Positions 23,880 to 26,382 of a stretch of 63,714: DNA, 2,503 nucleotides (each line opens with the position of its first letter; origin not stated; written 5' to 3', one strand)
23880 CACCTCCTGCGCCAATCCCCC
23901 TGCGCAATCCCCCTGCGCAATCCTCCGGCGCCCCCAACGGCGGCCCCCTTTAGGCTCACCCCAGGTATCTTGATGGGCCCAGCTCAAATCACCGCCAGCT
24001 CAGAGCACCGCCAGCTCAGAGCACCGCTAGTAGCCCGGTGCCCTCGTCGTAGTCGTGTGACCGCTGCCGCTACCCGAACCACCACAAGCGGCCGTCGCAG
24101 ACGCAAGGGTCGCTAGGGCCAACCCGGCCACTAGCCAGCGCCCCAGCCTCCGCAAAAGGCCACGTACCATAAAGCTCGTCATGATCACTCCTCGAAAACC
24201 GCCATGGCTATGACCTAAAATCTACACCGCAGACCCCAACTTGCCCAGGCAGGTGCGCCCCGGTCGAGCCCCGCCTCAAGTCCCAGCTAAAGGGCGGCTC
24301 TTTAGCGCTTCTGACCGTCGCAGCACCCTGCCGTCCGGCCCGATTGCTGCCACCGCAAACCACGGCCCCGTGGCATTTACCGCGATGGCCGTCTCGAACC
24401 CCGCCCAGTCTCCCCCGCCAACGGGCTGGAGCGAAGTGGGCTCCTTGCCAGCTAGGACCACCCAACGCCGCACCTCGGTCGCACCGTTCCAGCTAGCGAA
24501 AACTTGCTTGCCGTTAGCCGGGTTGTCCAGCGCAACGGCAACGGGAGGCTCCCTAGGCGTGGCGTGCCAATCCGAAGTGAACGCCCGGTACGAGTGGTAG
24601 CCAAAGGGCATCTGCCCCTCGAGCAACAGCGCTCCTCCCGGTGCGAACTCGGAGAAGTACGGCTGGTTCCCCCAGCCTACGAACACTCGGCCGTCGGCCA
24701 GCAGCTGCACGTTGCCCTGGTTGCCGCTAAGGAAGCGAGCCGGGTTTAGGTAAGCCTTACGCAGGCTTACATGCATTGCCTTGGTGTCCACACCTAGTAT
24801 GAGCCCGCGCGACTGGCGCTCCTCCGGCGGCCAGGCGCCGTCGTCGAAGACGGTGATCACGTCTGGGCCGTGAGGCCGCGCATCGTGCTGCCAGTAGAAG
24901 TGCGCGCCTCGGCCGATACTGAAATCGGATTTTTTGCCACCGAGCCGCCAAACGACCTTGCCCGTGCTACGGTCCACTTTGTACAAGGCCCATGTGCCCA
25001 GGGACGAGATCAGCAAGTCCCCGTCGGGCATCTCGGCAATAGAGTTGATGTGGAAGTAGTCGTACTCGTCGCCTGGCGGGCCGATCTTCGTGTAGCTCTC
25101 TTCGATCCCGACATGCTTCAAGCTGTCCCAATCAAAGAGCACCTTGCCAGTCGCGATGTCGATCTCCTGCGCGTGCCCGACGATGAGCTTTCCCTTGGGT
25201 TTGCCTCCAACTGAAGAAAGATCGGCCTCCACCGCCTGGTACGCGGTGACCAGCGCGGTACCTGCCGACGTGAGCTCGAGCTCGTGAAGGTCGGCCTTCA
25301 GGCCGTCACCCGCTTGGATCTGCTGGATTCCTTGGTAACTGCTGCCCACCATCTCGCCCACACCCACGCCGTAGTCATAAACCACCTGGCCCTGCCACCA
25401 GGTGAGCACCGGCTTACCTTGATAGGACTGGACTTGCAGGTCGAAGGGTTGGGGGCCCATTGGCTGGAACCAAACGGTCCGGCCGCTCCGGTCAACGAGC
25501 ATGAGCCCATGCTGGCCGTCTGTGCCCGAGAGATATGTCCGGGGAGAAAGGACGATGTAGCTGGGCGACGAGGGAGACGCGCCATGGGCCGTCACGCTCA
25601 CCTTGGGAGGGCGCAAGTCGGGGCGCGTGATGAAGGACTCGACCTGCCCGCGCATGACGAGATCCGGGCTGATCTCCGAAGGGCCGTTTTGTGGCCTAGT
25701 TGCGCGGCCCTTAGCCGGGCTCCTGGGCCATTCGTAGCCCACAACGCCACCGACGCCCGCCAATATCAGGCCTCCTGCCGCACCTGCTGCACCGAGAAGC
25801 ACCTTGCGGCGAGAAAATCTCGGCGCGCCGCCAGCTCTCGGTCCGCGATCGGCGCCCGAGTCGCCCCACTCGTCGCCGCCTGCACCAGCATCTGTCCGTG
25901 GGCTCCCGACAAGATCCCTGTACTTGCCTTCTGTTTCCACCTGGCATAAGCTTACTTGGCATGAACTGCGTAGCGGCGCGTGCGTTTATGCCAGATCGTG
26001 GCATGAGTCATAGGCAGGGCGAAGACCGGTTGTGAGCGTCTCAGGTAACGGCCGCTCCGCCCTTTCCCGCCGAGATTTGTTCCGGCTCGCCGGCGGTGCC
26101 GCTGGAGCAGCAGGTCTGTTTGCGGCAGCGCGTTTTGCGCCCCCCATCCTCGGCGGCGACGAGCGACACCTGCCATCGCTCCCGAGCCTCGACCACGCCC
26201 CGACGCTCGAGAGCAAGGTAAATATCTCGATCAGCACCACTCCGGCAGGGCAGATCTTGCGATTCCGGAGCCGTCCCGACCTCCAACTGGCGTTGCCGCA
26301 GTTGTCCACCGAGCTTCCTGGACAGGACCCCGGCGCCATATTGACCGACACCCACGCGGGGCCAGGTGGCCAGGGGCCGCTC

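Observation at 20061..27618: Sulfation island: cytoplasmic PAPS-type sulfotransferase, MFS exporter fused to an ASST-like propeller, and two TAT-secreted ASST-like paralogs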

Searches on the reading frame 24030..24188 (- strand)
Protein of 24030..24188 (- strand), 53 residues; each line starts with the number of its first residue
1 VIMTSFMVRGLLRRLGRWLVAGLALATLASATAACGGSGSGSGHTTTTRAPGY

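Call 67: search_protein_families(library=pfam, proteins=[window:24030-24188:-], max_evalue=5)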
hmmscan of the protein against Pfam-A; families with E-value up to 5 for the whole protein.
seq(53 aa): 0 families

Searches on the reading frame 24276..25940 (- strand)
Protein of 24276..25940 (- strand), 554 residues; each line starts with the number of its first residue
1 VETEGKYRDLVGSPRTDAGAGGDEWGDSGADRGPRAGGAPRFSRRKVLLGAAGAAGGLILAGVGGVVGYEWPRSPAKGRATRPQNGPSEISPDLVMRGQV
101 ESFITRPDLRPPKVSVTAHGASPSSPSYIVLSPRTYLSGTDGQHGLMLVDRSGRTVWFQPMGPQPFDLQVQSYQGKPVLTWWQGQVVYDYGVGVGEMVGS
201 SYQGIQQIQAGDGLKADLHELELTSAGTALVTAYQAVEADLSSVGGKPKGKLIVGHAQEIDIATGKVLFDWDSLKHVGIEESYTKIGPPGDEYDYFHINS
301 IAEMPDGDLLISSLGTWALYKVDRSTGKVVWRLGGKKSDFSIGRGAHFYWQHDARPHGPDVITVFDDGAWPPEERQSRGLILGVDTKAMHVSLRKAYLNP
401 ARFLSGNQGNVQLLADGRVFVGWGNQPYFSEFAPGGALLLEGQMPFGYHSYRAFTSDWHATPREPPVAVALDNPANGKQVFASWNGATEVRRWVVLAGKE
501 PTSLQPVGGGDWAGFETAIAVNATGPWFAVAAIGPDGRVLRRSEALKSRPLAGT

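Call 4: search_protein_families(library=pfam, proteins=[window:24276-25940:-], max_evalue=0.01)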
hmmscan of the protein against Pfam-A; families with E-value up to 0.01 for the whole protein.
window:24276-25940:- (554 aa): 2 families
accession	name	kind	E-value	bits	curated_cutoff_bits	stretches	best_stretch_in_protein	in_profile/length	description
PF14269.12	Arylsulfotran_2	-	7.9e-52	176.9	27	1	169-441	1-297/301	Arylsulfotransferase (ASST)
PF05935.17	Arylsulfotrans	-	2.4e-13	50.3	24.2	1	145-429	29-337/374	Arylsulfotransferase (ASST)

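Call 5: search_protein_families(library=ncbifam, proteins=[window:24276-25940:-], max_evalue=0.01)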
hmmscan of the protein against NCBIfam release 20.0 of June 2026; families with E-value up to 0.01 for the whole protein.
window:24276-25940:- (554 aa): 0 families

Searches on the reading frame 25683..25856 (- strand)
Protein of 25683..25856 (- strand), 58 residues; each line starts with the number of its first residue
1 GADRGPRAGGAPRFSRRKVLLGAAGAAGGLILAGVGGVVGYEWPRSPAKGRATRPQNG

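Call 68: search_protein_families(library=ncbifam, proteins=[window:25683-25856:-], max_evalue=10)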
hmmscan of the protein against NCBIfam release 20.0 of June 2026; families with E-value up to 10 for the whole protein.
seq(58 aa): 1 family
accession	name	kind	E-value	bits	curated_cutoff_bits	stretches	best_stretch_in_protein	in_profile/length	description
NF038083.1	CU044_5270_fam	subfamily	0.29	10.9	100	1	6-56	19-64/284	CU044_5270 family protein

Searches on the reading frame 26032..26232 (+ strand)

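Call 67: search_protein_families(library=pfam, proteins=[window:26032-26232:+], max_evalue=5)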
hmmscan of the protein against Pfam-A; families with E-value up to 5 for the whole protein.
seq(67 aa): 0 families

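Call 68: search_protein_families(library=ncbifam, proteins=[window:26032-26232:+], max_evalue=10)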
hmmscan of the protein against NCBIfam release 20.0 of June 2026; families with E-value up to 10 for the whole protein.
seq(67 aa): 1 family
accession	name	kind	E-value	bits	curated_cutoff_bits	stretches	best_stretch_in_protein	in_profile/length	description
TIGR02811.1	formate_TAT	hypoth_equivalog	0.43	10.9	48.45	1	8-33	6-31/66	formate dehydrogenase region TAT target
